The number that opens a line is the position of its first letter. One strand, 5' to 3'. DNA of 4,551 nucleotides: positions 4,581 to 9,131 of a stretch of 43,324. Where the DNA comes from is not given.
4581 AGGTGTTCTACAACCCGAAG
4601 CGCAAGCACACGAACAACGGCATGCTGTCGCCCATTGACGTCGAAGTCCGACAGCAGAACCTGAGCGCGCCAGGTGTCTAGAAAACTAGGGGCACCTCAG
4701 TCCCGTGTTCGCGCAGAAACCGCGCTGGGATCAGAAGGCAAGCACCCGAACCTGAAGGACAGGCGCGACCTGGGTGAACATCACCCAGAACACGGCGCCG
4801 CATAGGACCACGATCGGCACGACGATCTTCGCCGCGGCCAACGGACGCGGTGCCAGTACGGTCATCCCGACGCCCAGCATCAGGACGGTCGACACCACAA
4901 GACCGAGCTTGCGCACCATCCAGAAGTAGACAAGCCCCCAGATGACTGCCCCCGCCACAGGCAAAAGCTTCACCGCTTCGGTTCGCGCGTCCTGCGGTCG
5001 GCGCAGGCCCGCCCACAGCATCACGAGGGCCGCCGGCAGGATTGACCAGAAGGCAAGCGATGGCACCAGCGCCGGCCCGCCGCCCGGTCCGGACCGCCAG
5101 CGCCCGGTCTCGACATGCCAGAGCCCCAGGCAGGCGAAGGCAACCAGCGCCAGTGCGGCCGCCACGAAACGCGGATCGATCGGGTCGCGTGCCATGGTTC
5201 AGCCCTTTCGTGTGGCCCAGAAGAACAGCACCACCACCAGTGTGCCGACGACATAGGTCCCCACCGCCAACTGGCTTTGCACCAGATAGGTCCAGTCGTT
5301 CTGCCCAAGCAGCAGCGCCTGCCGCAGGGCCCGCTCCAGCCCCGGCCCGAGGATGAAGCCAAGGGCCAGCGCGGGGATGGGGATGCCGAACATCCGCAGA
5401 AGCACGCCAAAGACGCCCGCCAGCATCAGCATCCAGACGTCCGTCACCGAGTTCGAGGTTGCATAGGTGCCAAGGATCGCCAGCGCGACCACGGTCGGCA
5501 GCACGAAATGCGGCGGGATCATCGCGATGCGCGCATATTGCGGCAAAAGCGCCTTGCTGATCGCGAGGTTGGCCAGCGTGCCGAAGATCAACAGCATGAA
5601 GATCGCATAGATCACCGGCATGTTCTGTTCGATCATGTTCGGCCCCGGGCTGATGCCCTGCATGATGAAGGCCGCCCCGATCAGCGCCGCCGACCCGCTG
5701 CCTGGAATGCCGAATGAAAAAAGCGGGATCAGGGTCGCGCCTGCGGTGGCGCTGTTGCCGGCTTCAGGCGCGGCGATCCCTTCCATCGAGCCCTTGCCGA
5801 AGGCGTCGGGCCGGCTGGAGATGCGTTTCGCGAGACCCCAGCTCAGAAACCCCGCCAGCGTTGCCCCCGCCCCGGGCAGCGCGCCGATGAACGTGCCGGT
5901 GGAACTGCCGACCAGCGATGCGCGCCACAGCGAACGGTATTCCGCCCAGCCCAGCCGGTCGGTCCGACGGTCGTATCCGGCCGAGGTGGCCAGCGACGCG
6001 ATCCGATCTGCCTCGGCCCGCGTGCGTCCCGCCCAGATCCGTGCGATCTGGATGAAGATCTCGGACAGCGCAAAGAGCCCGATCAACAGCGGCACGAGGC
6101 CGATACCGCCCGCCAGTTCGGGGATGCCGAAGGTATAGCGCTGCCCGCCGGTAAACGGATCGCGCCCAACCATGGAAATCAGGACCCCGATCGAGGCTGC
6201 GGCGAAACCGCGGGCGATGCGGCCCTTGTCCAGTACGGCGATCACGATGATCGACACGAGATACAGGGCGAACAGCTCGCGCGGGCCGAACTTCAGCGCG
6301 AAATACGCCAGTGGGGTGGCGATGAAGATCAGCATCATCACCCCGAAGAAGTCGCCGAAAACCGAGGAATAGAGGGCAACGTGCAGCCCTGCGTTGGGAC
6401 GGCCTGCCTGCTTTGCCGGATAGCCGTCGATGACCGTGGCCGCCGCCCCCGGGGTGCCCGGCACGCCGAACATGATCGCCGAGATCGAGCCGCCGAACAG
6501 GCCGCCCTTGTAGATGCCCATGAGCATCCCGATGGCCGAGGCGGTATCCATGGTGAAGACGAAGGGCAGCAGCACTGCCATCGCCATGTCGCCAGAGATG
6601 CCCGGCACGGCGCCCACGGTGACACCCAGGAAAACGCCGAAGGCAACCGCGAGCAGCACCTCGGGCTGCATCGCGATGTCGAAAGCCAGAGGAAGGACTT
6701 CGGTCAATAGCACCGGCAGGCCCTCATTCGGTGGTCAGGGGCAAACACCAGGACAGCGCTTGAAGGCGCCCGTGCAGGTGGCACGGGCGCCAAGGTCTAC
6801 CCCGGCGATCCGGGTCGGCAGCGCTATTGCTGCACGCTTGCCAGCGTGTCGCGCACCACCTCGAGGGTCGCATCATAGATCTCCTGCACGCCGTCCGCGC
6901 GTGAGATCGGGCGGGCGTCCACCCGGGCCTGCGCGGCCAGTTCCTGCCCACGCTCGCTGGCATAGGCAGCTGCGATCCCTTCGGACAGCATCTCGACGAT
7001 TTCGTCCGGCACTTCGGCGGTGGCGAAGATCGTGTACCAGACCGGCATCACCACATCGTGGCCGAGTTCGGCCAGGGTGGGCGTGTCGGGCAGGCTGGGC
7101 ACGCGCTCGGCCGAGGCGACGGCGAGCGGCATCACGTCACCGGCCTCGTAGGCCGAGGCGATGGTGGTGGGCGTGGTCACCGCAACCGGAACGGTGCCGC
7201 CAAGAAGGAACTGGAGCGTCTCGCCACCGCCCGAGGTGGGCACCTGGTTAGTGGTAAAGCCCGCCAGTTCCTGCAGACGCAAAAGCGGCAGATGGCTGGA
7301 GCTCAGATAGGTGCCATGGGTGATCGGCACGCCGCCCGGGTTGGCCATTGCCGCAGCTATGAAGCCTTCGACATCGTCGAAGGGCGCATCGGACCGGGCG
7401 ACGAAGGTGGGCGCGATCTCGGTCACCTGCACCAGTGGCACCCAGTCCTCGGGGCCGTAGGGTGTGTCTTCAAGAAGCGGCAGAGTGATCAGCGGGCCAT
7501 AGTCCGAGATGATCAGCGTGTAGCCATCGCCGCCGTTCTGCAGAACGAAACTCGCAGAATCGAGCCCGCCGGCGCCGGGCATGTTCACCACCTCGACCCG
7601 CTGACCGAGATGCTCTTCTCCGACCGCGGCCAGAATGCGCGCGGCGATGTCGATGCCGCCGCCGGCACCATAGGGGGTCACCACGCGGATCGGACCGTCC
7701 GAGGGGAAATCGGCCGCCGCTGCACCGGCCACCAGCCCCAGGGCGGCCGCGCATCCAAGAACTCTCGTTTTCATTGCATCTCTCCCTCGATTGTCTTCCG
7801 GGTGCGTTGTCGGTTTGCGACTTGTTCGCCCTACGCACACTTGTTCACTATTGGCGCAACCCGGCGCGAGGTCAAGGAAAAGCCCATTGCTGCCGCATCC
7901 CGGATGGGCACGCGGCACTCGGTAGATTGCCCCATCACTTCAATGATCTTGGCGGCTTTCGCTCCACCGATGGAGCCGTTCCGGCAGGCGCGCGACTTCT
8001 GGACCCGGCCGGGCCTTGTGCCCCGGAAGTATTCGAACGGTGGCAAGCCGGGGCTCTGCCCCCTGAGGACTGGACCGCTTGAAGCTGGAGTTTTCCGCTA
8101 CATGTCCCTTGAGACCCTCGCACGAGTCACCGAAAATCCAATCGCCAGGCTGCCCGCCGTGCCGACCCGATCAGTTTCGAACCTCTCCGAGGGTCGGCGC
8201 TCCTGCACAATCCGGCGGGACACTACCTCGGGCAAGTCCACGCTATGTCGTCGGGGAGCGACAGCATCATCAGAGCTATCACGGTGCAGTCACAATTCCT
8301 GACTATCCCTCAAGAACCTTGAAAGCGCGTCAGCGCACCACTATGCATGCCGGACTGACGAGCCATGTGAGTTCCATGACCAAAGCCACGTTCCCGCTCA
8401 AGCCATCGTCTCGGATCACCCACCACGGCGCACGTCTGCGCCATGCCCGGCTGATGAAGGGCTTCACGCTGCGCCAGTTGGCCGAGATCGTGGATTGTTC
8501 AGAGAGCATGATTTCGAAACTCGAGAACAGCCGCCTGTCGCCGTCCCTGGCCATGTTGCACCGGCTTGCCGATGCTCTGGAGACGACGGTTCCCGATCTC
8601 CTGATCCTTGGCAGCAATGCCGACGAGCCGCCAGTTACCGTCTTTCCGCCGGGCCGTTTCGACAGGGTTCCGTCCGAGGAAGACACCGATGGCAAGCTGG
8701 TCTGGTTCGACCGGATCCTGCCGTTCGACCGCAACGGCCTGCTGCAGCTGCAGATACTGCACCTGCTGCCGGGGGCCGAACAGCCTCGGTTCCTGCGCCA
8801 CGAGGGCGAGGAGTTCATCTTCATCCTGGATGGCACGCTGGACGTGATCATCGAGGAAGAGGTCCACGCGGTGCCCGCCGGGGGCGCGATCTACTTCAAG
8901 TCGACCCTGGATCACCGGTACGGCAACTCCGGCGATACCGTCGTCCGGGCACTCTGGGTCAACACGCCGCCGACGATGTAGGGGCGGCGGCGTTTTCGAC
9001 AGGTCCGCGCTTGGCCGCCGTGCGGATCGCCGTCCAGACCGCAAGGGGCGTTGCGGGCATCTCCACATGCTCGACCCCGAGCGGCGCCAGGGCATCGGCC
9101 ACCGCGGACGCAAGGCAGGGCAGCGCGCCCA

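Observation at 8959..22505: A 13.5-kb translationally coupled operon with three N-carbamoylsarcosine-amidase-like paralogs, a Mo-hydroxylase and three different transport systems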

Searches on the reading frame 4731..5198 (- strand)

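Call 8: search_protein_families(library=pfam, proteins=[window:4731-5198:-])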
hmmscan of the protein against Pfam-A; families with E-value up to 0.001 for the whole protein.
window:4731-5198:- (155 aa): 1 family
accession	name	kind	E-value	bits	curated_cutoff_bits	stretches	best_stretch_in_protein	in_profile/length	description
PF07331.16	TctB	-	2.9e-08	34.4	29.1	1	13-144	2-131/137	Tripartite tricarboxylate transporter TctB family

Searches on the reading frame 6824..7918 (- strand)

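Call 8: search_protein_families(library=pfam, proteins=[window:6824-7918:-])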
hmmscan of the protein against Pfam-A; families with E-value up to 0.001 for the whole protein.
window:6824-7918:- (364 aa): 1 family
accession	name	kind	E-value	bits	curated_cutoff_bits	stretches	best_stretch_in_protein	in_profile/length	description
PF03401.19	TctC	-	4.1e-33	115.5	27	1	93-334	2-245/274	Tripartite tricarboxylate transporter family receptor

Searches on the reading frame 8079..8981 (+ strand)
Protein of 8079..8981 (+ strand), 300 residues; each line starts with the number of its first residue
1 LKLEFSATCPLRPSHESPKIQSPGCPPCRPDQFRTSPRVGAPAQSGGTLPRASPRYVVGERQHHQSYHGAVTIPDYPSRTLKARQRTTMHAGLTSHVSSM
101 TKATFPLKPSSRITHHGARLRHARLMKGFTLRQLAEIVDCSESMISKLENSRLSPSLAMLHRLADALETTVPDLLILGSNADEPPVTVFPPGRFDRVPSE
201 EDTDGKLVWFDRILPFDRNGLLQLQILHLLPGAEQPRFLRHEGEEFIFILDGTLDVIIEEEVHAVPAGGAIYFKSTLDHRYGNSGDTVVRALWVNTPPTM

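Call 8: search_protein_families(library=pfam, proteins=[window:8079-8981:+])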
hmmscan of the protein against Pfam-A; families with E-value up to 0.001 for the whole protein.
window:8079-8981:+ (300 aa): 5 families
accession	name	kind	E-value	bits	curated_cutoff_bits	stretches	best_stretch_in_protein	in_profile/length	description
PF07883.17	Cupin_2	-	2.2e-16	59.7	27.2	1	227-294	3-69/70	Cupin domain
PF13560.12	HTH_31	-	7.2e-12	45.9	27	1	117-172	3-59/64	Helix-turn-helix domain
PF01381.28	HTH_3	-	3.3e-10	40.3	23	1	120-173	1-54/55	Helix-turn-helix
PF13443.12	HTH_26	-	5.9e-06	26.9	22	1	122-176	4-59/63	Cro/C1-type HTH DNA-binding domain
PF12844.13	HTH_19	-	8.5e-06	26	30.2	1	117-176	1-59/64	Helix-turn-helix domain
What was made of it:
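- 8343..8981 (+): Convergent XRE-family HTH plus cupin regulator; its 3' end overlaps the Mo gene by 23 nt. HTH_3/HTH_31 plus Cupin_2 (call 8).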
